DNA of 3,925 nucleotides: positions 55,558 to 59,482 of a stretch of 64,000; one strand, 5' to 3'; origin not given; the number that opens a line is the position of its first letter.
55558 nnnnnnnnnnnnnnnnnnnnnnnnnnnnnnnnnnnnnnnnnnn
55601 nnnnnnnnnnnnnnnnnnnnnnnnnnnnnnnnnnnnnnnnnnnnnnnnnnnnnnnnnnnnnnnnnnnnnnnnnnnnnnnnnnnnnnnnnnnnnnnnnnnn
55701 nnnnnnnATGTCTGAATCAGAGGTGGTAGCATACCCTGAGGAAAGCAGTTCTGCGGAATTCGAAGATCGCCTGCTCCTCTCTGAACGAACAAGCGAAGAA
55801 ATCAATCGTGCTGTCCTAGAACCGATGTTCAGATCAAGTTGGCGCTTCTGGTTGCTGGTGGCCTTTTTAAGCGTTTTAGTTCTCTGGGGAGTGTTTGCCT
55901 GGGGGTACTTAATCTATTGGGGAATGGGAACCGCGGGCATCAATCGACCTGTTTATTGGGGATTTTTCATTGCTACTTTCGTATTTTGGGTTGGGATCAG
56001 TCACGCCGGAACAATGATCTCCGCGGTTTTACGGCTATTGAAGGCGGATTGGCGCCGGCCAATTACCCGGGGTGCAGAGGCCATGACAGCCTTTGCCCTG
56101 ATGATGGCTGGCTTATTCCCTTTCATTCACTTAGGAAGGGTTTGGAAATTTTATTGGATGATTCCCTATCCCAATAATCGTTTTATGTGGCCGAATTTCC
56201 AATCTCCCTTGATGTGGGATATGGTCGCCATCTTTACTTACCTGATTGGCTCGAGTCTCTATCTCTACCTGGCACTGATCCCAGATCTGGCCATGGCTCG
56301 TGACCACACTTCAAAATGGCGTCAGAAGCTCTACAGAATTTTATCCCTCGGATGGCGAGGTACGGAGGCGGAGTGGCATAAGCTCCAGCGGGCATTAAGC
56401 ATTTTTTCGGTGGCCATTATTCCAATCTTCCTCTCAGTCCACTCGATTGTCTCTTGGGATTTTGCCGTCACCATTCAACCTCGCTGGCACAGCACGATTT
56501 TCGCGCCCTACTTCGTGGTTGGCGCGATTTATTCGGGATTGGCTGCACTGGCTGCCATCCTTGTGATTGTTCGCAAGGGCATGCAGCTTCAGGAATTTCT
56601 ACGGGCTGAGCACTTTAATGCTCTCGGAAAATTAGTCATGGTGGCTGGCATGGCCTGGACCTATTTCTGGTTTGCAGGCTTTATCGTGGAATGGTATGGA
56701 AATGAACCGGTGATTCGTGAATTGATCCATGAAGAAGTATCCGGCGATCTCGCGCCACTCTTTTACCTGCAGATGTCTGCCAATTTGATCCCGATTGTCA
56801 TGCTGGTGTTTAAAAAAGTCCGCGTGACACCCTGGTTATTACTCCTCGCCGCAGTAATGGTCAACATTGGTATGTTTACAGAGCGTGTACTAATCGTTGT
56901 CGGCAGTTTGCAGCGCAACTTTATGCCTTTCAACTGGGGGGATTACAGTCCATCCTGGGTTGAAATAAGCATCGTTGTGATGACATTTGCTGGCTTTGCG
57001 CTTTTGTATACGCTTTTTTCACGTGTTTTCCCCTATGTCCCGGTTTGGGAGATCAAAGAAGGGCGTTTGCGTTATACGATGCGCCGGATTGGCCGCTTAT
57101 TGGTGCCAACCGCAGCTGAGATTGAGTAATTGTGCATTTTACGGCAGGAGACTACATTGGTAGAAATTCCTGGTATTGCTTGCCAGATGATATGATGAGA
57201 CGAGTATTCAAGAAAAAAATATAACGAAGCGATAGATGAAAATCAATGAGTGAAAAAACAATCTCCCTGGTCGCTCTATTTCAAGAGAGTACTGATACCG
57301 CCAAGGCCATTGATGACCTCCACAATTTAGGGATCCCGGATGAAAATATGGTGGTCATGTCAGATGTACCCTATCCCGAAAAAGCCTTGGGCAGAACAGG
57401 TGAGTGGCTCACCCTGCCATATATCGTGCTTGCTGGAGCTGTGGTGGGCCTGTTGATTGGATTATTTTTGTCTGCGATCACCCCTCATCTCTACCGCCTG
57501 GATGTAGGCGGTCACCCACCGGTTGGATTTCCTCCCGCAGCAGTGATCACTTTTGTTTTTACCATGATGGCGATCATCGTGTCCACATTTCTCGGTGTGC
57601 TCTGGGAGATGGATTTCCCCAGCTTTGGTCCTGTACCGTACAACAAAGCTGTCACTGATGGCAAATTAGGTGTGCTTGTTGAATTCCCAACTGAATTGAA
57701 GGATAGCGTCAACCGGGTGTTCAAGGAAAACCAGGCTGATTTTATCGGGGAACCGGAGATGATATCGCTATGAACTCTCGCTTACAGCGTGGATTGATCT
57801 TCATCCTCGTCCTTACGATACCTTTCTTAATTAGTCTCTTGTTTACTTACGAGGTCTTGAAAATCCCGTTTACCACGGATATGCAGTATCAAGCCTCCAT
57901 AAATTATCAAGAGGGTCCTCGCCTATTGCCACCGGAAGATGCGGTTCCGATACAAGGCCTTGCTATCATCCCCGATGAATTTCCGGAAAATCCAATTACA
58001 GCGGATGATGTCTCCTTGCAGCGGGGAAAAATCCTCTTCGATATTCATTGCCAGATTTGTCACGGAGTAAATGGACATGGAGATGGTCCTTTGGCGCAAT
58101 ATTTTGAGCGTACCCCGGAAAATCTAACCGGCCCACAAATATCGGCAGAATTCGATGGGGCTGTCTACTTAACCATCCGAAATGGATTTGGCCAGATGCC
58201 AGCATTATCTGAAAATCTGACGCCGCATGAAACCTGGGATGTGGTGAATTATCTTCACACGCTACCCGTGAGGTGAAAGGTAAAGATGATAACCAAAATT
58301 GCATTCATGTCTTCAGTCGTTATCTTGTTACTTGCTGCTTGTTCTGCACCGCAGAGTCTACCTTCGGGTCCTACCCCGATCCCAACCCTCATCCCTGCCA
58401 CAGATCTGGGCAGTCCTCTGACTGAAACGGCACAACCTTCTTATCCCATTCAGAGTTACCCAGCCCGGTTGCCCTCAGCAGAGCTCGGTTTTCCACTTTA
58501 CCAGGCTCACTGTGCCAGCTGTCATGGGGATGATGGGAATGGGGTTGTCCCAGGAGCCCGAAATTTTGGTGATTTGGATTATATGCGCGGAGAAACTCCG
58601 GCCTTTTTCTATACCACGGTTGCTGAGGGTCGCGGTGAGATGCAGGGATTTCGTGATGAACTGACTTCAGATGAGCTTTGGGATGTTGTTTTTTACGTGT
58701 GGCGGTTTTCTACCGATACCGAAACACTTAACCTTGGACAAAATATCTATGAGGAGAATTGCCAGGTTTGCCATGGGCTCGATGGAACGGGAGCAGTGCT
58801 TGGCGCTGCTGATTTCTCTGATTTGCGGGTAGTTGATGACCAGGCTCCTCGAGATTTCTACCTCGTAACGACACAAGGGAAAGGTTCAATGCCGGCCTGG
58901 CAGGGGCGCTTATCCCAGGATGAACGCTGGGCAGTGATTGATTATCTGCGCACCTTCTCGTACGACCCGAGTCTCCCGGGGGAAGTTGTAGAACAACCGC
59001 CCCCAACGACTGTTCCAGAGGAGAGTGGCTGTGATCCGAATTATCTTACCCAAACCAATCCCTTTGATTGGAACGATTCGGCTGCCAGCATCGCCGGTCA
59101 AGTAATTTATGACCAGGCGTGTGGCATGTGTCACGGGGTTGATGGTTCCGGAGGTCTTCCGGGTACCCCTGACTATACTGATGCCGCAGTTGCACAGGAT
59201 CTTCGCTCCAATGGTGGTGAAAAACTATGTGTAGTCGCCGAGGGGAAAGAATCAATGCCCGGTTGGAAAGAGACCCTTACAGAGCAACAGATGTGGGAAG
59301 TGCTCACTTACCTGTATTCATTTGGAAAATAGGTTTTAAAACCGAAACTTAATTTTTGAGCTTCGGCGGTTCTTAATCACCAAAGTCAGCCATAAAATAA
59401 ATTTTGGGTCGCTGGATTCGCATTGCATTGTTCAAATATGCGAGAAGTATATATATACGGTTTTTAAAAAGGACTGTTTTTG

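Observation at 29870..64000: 34-kb contiguous cytochrome island: ccm machinery, two quinol:cytochrome c oxidoreductases, two dedicated two-component systems and 60 CXXCH motifs, but no terminal oxidase or reductase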

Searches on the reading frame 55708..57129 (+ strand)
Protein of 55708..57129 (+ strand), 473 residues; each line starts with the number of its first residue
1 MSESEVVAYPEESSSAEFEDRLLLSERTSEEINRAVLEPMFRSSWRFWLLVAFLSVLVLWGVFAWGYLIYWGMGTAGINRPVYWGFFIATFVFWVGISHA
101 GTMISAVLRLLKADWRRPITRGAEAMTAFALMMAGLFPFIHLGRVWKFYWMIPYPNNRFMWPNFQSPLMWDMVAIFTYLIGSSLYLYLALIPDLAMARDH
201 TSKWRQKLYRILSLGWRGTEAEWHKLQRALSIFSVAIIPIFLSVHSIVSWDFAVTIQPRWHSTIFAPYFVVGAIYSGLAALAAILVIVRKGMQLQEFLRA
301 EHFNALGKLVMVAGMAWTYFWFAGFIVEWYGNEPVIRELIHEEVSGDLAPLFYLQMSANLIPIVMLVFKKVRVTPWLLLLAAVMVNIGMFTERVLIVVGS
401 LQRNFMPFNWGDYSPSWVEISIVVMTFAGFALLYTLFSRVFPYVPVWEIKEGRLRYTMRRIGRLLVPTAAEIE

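Call 6: search_protein_families(library=pfam, proteins=[window:55708-57129:+])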
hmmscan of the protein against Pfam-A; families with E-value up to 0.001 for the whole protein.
window:55708-57129:+ (473 aa): 1 family
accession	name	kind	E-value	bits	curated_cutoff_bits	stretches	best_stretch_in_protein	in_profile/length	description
PF03916.19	NrfD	-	8e-24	85.3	25.8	1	79-401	6-309/313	Polysulphide reductase, NrfD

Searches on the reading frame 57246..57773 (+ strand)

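Call 6: search_protein_families(library=pfam, proteins=[window:57246-57773:+])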
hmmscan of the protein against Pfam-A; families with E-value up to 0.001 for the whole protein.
window:57246-57773:+ (175 aa): 1 family
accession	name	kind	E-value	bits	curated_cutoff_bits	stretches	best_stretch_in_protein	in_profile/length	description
PF11821.13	ActD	-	1.5e-19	70.8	25.7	1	8-167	3-168/170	Alternative complex III, ActD subunit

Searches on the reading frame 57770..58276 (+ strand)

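Call 6: search_protein_families(library=pfam, proteins=[window:57770-58276:+])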
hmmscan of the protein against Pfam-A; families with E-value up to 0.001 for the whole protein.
window:57770-58276:+ (168 aa): 2 families
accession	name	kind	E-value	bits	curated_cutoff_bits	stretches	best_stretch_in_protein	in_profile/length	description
PF13442.11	Cytochrome_CBB3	-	1.2e-10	42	27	1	83-162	3-68/68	Cytochrome C oxidase, cbb3-type, subunit III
PF00034.26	Cytochrom_C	-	2.8e-10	41.8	21.3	1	84-165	2-89/90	Cytochrome c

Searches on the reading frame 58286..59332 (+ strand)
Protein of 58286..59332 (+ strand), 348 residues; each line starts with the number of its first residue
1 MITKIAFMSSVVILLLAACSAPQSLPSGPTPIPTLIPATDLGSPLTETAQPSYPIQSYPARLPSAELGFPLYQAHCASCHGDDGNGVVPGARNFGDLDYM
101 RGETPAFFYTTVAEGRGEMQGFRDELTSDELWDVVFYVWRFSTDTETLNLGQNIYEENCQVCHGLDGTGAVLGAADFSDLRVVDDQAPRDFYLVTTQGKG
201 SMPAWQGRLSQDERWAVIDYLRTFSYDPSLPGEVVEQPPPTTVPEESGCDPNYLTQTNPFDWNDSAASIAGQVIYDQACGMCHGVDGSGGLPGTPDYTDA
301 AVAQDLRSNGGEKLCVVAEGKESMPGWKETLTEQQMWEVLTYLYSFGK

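Call 6: search_protein_families(library=pfam, proteins=[window:58286-59332:+])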
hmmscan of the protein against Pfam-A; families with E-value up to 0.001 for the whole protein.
window:58286-59332:+ (348 aa): 3 families
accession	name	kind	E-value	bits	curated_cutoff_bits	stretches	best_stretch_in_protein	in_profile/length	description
PF13442.11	Cytochrome_CBB3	-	1.4e-41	141.1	27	3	149-221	4-68/68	Cytochrome C oxidase, cbb3-type, subunit III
PF00034.26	Cytochrom_C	-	1.3e-28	100.5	21.3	3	66-139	2-87/90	Cytochrome c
PF02167.20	Cytochrom_C1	-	4.3e-05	23.7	22.8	0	143-166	10-33/219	Cytochrome C1 family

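Call 19: find_encoding_contigs(protein=window:58286-59332:+, flank=10000, max_places=5)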
Protein window:58286-59332:+ (348 aa): 23 contigs read that carry it; 5 places shown.
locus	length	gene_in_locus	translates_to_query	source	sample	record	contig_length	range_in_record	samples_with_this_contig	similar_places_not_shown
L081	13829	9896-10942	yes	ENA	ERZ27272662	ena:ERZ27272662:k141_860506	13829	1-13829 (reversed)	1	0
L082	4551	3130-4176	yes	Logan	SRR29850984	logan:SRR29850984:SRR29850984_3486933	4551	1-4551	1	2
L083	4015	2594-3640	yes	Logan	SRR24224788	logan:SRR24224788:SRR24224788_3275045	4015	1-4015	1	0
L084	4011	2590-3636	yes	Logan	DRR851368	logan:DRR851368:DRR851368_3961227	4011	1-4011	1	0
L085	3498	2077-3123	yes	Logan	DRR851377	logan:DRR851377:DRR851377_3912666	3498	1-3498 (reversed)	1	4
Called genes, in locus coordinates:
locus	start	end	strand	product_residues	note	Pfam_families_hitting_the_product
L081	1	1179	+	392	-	?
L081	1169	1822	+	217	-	PF00072:Response_reg, PF00196:GerE, PF08281:Sigma70_r4_2, PF13936:HTH_38 (faint)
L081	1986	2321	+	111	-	-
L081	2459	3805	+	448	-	PF00034:Cytochrom_C (faint), PF13442:Cytochrome_CBB3 (faint), PF22113:Mtrc-MtrF_II-IV_dom (faint)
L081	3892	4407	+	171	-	PF02085:Cytochrom_CIII (faint), PF14537:Cytochrom_c3_2 (faint), PF14522:Cytochrome_C7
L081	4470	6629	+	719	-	PF04879:Molybdop_Fe4S4, PF00384:Molybdopterin, PF01568:Molydop_binding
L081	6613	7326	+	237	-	PF12797:Fer4_2 (weak), PF13237:Fer4_10 (faint), PF12838:Fer4_7 (weak), PF13183:Fer4_8 (faint), PF13187:Fer4_9 (faint), PF13247:Fer4_11 (weak)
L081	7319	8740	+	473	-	PF03916:NrfD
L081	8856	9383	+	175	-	PF11821:ActD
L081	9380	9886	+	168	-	PF00034:Cytochrom_C, PF13442:Cytochrome_CBB3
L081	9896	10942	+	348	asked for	PF00034:Cytochrom_C, PF13442:Cytochrome_CBB3, PF00034:Cytochrom_C (weak), PF13442:Cytochrome_CBB3, PF00034:Cytochrom_C, PF13442:Cytochrome_CBB3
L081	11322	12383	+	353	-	PF01391:Collagen (weak), PF14537:Cytochrom_c3_2 (faint), PF22113:Mtrc-MtrF_II-IV_dom (faint), PF14522:Cytochrome_C7 (weak)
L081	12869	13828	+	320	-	?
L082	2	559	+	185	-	?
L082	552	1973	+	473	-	PF03916:NrfD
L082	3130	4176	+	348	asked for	PF00034:Cytochrom_C, PF13442:Cytochrome_CBB3, PF00034:Cytochrom_C (weak), PF13442:Cytochrome_CBB3, PF00034:Cytochrom_C, PF13442:Cytochrome_CBB3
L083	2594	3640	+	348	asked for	PF00034:Cytochrom_C, PF13442:Cytochrome_CBB3, PF00034:Cytochrom_C (weak), PF13442:Cytochrome_CBB3, PF00034:Cytochrom_C, PF13442:Cytochrome_CBB3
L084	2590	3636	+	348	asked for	PF00034:Cytochrom_C, PF13442:Cytochrome_CBB3, PF00034:Cytochrom_C (weak), PF13442:Cytochrome_CBB3, PF00034:Cytochrom_C, PF13442:Cytochrome_CBB3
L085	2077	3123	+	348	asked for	PF00034:Cytochrom_C, PF13442:Cytochrome_CBB3, PF00034:Cytochrom_C (weak), PF13442:Cytochrome_CBB3, PF00034:Cytochrom_C, PF13442:Cytochrome_CBB3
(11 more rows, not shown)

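Call 22: search_protein_families(library=ncbifam, proteins=[window:58286-59332:+], max_evalue=0.01)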
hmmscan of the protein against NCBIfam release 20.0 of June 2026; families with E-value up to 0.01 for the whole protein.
window:58286-59332:+ (348 aa): 17 families
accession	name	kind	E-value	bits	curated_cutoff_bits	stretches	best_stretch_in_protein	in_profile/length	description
NF011054.0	PRK14486.1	equivalog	2.8e-31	109.1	447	3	141-223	208-289/294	putative bifunctional cbb3-type cytochrome c oxidase subunit II/cytochrome c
TIGR00782.1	ccoP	equivalog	2.4e-28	99.3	179.95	2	68-224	110-281/285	cytochrome-c oxidase, cbb3-type subunit III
TIGR04494.1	c550_PedF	equivalog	9.2e-27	93.6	122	2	143-224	46-130/133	cytochrome c-550 PedF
NF045930.1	Cytc6PetJCyano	equivalog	1.6e-23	82.7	135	3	63-139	26-103/110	cytochrome c6 PetJ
NF050122.1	bc1_QcrC_actin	exception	1e-17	64.3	200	2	147-232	135-219/253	cytochrome bc1 complex diheme cytochrome c subunit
NF045774.1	cytochro_C551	exception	5.4e-15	55.3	118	2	145-222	36-107/110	cytochrome c551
NF045773.1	cytochro_C550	exception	2.4e-13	50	125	1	149-220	50-115/118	cytochrome c550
TIGR03872.1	cytochrome_MoxG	equivalog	2.2e-11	44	147.8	1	68-140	47-120/133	cytochrome c(L), periplasmic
NF052248.1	SorU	equivalog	8.2e-11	42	100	1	158-220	12-71/72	SorU family sulfite dehydrogenase c-type cytochrome subunit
TIGR03874.1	4cys_cytochr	equivalog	1.1e-09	38.2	161.75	0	151-199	36-81/143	c-type cytochrome, methanol metabolism-related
TIGR02603.1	CxxCH_TIGR02603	domain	1.7e-08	34.5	68.15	0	270-303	5-37/134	putative heme-binding domain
NF040606.1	CytoC_perox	subfamily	6.7e-08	32.2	150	0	143-165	293-315/524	di-heme-cytochrome C peroxidase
NF033864.1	cytochrome579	equivalog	0.00013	21.8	280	0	271-347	52-140/179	cytochrome 579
TIGR01904.2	GSu_C4xC__C2xCH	domain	0.00057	19.6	27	0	277-289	50-62/73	CxxxxCH/CxxCH domain c-type cytochrome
NF052246.1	SorB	equivalog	0.00061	19.8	93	0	150-166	19-35/80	SorB family sulfite dehydrogenase c-type cytochrome subunit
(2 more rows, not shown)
